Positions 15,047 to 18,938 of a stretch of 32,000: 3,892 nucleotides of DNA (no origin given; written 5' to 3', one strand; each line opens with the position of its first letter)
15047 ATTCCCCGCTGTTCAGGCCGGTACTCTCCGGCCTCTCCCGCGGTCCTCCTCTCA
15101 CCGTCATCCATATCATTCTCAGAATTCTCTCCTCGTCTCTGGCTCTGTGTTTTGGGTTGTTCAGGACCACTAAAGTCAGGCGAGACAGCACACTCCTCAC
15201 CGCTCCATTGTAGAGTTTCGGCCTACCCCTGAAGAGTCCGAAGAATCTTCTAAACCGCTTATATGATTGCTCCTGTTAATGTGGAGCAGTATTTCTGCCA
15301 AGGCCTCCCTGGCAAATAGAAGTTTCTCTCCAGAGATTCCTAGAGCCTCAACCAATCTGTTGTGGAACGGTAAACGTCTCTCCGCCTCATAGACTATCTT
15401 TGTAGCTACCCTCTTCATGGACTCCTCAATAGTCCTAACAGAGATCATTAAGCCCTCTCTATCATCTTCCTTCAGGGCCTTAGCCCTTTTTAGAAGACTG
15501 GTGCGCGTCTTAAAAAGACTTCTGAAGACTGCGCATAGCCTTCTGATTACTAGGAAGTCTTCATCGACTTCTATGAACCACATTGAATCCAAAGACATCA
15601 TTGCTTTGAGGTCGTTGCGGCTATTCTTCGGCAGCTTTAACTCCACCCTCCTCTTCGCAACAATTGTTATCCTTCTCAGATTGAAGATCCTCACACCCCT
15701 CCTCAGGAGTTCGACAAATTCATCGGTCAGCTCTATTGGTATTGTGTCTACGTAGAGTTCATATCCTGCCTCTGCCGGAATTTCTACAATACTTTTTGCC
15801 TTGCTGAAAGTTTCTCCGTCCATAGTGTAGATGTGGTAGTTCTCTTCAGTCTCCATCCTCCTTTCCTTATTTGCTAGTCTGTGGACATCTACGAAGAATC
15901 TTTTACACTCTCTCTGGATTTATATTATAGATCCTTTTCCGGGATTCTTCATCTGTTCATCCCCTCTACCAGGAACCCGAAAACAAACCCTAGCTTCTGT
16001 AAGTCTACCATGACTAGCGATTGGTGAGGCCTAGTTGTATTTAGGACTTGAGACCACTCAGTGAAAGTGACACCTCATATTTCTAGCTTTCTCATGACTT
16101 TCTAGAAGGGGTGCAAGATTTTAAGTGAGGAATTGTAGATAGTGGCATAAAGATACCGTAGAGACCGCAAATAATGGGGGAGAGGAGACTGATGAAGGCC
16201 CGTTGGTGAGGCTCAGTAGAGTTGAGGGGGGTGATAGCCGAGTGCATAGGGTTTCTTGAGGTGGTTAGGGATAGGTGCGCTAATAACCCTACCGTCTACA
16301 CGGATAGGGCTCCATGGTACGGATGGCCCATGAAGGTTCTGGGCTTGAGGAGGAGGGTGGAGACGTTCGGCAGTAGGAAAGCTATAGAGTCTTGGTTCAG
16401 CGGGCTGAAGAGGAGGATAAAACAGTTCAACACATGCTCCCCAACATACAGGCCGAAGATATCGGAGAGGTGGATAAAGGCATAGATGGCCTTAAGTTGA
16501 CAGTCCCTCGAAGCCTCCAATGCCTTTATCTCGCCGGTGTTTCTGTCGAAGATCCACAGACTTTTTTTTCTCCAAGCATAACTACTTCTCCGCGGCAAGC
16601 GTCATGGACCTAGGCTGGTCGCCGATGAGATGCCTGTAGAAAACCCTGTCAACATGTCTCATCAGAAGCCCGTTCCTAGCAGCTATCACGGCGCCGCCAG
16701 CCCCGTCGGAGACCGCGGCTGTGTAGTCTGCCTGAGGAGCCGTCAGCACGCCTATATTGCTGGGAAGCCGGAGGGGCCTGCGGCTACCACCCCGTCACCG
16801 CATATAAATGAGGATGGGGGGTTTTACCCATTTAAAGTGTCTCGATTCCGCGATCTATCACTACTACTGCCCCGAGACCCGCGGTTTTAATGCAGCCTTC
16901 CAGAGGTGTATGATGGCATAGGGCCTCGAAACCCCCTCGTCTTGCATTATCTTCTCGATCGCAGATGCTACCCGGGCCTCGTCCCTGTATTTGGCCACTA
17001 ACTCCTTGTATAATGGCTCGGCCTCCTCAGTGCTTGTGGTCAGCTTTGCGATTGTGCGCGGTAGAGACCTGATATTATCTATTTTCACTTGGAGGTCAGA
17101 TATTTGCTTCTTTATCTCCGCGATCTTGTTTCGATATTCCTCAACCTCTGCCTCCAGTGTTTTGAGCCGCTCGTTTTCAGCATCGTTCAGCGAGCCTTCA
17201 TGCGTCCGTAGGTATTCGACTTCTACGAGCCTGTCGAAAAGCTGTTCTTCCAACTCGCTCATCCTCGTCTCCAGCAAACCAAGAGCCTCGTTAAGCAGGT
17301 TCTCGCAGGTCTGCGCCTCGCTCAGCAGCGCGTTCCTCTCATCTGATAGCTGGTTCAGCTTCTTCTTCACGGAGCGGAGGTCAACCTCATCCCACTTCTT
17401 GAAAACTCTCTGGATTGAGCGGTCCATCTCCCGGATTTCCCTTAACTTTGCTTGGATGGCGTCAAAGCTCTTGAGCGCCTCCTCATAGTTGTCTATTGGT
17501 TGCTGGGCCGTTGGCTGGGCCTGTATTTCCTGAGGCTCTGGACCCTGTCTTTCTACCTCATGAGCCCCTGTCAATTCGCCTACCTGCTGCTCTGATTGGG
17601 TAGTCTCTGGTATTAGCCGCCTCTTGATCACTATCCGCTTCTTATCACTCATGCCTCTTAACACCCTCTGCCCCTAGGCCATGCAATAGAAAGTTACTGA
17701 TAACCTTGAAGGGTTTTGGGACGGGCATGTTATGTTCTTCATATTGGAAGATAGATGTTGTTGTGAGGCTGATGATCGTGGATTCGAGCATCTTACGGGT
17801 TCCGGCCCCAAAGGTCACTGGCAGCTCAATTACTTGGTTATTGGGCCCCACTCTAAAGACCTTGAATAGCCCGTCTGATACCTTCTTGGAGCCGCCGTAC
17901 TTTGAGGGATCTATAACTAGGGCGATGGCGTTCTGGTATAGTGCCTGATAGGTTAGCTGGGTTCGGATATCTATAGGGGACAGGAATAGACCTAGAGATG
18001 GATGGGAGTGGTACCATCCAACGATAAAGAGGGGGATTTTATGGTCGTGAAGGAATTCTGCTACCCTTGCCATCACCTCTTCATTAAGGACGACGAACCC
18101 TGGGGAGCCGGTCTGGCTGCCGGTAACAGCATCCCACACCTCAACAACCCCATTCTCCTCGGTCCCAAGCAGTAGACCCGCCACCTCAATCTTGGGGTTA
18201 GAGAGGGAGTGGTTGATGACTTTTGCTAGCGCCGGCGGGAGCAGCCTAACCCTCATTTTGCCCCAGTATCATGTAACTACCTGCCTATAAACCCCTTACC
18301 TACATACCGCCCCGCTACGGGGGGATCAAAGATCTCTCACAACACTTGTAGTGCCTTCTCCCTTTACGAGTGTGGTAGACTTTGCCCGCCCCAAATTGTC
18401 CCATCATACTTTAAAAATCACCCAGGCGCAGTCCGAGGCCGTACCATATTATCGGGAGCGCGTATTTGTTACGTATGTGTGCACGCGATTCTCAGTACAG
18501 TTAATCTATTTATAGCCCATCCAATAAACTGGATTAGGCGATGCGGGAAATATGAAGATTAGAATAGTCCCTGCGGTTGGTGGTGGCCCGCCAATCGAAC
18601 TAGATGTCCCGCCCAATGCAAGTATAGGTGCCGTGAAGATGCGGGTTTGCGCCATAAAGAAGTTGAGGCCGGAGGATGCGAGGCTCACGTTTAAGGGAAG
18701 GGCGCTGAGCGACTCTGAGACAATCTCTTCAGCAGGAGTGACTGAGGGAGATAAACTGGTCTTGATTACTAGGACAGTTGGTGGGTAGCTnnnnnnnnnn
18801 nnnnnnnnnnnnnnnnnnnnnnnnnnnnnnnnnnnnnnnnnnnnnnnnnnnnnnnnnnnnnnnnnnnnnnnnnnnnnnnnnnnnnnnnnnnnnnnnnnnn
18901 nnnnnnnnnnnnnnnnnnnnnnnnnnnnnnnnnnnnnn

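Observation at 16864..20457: Compact eukaryote-type ubiquitin module: Ub-E2-E1 operon divergent from a JAMM plus coiled-coil operon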

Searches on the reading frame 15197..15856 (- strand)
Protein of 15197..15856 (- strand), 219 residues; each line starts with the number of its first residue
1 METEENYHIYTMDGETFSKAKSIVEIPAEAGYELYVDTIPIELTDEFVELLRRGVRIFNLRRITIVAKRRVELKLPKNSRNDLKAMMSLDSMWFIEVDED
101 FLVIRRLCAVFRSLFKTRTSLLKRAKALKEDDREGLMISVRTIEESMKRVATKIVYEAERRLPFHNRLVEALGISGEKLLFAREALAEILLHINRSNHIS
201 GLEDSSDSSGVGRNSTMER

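Call 3: search_protein_families(library=pfam, proteins=[window:15197-15856:-], max_evalue=0.01)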
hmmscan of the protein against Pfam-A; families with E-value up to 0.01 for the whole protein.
window:15197-15856:- (219 aa): 0 families

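Call 4: search_protein_families(library=ncbifam, proteins=[window:15197-15856:-], max_evalue=0.01)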
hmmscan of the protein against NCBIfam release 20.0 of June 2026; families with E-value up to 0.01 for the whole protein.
window:15197-15856:- (219 aa): 0 families

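Call 73: search_protein_families(library=padloc, proteins=[window:15197-15856:-], max_evalue=0.01)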
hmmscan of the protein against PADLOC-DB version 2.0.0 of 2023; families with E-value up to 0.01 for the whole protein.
window:15197-15856:- (219 aa): 0 families

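Call 76: search_protein_families(library=ncbifam, proteins=[window:15197-15856:-], max_evalue=0.1)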
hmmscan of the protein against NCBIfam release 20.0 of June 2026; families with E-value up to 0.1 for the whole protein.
window:15197-15856:- (219 aa): 0 families

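Call 77: search_protein_families(library=phrogs, proteins=[window:15197-15856:-], max_evalue=0.01)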
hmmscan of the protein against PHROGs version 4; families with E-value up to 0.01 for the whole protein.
window:15197-15856:- (219 aa): 0 families

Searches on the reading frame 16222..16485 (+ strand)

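Call 3: search_protein_families(library=pfam, proteins=[window:16222-16485:+], max_evalue=0.01)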
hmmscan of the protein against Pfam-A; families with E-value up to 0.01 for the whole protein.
window:16222-16485:+ (87 aa): 0 families

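Call 4: search_protein_families(library=ncbifam, proteins=[window:16222-16485:+], max_evalue=0.01)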
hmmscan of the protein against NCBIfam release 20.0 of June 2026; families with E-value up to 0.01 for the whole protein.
window:16222-16485:+ (87 aa): 2 families
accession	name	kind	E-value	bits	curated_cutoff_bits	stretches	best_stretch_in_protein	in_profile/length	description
NF033587.1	transpos_IS6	equivalog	2.2e-08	34.1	125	1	11-86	113-192/202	IS6 family transposase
NF033588.1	transpos_ISC774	exception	0.002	17.7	200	1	16-86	114-185/195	IS6 family transposase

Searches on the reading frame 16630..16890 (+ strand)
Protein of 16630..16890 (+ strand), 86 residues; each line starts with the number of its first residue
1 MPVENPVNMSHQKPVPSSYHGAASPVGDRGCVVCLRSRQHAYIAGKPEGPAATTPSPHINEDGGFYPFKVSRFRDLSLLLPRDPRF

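Call 76: search_protein_families(library=ncbifam, proteins=[window:16630-16890:+], max_evalue=0.1)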
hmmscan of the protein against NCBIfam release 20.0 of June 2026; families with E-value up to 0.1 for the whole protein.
window:16630-16890:+ (86 aa): 0 families

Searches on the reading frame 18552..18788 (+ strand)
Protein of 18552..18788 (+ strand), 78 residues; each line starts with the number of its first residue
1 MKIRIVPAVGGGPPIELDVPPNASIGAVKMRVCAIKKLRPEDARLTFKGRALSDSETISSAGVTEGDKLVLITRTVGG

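Call 3: search_protein_families(library=pfam, proteins=[window:18552-18788:+], max_evalue=0.01)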
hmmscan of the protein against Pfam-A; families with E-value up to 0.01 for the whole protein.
window:18552-18788:+ (78 aa): 2 families
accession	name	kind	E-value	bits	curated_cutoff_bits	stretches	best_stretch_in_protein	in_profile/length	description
PF00240.29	ubiquitin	-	4.7e-12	45.9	25.4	1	15-74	11-70/72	Ubiquitin family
PF11976.14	Rad60-SLD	-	3.1e-05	24.1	23.8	1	14-69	12-68/72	Ubiquitin-2 like Rad60 SUMO-like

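Call 4: search_protein_families(library=ncbifam, proteins=[window:18552-18788:+], max_evalue=0.01)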
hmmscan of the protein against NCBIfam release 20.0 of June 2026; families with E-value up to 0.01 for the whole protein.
window:18552-18788:+ (78 aa): 1 family
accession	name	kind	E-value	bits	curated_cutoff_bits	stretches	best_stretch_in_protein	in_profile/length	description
TIGR00601.1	rad23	equivalog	0.00045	19.5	207.3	1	15-72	13-73/381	UV excision repair protein Rad23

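Call 30: search_solved_structures(query=window:18552-18788:+, show_alignments=2)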
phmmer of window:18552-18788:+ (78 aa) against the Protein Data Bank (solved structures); distinct sequences matched with E-value up to 0.001: 242 (the best 60 are shown).
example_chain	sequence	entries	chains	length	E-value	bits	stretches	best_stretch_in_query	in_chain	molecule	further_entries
8q7r_U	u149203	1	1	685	1.7e-57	192.8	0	12-78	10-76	Ubiquitin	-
8pql_U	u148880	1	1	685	7.7e-57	190.7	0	12-78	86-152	Ubiquitin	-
8pql_E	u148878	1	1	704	1.1e-56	190.3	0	12-78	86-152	Polyubiquitin-C,Nucleotide exchange factor SIL1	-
6fj7_A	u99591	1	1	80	1.5e-32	113.8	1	1-78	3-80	Ubiquitin-like protein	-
2mqj_A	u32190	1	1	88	2e-32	113.3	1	1-78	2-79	Ubiquitin-like protein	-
6fnn_C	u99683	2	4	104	3.3e-32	112.6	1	1-78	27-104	Ubiquitin-like protein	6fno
5zew_A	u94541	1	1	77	8e-32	111.4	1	1-77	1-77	Ubiquitin-like protein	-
5b83_A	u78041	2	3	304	7.4e-26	92.5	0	12-78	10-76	tetra ubiquitin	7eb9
7yui_A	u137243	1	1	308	7.4e-26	92.5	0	12-78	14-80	Polyubiquitin-C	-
5h07_A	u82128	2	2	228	3.7e-19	71.3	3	12-78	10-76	Polyubiquitin-C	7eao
4ksl_D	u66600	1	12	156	2.5e-12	49.6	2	11-78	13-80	Polyubiquitin-C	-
2zvn_A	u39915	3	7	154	2.6e-12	49.5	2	12-78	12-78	UBC protein | Ubiquitin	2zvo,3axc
2w9n_A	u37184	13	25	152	2.6e-12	49.5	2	12-78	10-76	UBIQUITIN | Polyubiquitin-C | Polyubiquitin-B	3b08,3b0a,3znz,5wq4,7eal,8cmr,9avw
7tv4_C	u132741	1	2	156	2.7e-12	49.5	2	12-78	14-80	Polyubiquitin-C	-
4zqs_A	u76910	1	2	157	2.8e-12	49.4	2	12-78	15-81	ubiquitin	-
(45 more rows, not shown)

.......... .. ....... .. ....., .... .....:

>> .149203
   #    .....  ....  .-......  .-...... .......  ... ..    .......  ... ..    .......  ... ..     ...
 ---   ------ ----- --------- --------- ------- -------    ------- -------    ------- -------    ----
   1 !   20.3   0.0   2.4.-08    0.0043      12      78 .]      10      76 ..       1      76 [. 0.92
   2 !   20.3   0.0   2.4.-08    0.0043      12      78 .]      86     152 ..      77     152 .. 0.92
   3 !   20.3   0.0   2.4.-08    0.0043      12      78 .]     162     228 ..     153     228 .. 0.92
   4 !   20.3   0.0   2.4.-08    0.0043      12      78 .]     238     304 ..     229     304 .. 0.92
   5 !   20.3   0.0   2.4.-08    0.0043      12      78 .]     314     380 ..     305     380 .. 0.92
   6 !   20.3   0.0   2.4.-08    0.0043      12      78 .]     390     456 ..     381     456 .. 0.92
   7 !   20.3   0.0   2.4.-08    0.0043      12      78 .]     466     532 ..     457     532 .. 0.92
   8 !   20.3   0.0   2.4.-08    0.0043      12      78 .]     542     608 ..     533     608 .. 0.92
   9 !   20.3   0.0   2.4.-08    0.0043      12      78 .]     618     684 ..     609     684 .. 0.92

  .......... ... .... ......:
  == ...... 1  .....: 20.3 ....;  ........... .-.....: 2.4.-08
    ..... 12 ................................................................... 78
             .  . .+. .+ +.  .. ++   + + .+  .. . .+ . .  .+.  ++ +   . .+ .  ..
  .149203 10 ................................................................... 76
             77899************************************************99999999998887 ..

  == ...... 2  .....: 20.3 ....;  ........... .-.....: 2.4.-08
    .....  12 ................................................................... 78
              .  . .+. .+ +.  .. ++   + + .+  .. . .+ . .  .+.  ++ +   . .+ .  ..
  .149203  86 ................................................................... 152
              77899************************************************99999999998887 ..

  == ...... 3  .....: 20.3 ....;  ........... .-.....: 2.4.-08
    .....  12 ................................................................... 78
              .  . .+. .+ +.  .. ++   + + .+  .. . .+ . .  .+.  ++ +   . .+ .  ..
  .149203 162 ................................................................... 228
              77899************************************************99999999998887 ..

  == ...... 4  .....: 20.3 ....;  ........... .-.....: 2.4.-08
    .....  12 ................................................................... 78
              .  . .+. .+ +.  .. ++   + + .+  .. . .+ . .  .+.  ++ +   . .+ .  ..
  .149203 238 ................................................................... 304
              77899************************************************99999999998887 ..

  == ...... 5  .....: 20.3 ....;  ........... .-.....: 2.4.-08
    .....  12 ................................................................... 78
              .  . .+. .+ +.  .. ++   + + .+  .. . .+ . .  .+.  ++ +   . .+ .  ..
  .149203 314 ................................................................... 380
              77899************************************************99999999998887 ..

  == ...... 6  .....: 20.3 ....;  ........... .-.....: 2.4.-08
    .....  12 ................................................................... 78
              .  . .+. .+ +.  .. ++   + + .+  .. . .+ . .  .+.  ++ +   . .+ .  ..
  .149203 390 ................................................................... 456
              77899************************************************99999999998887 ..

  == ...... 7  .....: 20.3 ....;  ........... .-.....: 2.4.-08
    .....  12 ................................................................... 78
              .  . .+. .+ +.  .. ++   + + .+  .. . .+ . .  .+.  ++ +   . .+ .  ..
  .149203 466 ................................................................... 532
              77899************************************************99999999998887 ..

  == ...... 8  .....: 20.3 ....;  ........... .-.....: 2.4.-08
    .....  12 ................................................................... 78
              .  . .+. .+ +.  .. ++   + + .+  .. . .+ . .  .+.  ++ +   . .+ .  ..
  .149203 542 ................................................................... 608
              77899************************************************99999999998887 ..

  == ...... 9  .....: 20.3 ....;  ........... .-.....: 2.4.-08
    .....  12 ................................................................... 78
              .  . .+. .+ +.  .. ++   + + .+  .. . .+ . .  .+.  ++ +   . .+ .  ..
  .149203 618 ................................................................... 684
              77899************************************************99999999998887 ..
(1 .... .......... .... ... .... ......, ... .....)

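Call 73: search_protein_families(library=padloc, proteins=[window:18552-18788:+], max_evalue=0.01)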
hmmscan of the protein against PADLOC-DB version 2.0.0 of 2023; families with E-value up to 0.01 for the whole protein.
window:18552-18788:+ (78 aa): 0 families
